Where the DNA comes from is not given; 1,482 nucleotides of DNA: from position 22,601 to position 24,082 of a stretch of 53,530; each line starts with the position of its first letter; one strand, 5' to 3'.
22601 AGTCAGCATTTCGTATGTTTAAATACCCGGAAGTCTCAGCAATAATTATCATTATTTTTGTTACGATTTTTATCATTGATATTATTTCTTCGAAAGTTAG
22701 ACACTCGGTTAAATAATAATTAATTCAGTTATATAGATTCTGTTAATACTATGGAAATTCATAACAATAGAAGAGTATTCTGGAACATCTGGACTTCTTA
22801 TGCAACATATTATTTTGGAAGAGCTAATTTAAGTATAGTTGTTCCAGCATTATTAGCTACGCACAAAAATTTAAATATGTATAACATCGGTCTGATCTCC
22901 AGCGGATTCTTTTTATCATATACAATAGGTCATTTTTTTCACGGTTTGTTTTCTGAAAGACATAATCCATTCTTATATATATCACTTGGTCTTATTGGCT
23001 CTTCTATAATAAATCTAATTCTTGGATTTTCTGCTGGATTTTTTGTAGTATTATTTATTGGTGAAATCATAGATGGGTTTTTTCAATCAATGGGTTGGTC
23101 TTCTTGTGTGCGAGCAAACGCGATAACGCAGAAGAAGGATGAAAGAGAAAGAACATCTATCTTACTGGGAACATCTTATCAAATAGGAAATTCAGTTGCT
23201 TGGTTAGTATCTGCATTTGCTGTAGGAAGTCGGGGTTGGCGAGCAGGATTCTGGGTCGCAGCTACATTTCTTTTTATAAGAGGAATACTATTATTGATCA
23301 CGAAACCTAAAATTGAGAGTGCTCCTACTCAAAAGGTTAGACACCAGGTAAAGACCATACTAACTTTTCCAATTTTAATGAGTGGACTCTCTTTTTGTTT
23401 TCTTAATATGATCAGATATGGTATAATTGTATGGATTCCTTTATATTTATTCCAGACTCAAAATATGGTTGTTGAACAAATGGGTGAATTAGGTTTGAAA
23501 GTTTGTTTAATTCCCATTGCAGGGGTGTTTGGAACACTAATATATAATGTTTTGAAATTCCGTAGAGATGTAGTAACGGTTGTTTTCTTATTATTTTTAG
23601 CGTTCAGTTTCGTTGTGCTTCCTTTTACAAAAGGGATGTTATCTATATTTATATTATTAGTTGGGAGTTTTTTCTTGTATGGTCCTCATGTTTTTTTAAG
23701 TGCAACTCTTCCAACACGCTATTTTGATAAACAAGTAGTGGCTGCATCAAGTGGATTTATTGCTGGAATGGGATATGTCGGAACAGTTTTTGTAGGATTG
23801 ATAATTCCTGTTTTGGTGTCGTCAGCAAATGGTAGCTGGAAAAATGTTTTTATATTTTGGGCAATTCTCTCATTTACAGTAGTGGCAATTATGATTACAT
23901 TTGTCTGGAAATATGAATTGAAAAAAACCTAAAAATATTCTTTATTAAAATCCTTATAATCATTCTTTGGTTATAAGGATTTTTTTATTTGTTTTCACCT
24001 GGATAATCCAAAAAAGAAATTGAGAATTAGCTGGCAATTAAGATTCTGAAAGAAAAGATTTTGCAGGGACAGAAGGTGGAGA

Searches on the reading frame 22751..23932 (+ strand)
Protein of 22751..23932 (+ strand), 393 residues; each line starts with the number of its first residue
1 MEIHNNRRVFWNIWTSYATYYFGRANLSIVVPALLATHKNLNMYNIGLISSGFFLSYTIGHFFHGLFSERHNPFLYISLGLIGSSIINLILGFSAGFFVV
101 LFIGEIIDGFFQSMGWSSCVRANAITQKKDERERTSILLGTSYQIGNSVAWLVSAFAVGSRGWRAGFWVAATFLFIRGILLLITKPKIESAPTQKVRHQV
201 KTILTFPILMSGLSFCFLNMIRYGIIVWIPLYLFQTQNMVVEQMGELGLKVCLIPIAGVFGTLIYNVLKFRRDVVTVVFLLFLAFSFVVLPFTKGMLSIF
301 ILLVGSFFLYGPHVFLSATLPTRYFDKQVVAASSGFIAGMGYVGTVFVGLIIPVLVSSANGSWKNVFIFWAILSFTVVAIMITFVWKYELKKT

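Call 4: search_protein_families(library=pfam, proteins=[window:22751-23932:+], max_evalue=1)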
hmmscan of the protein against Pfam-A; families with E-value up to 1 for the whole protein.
window:22751-23932:+ (393 aa): 1 family
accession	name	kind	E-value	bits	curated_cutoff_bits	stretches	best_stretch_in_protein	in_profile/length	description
PF07690.21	MFS_1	-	3e-31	109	33.4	2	13-347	1-345/347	Major Facilitator Superfamily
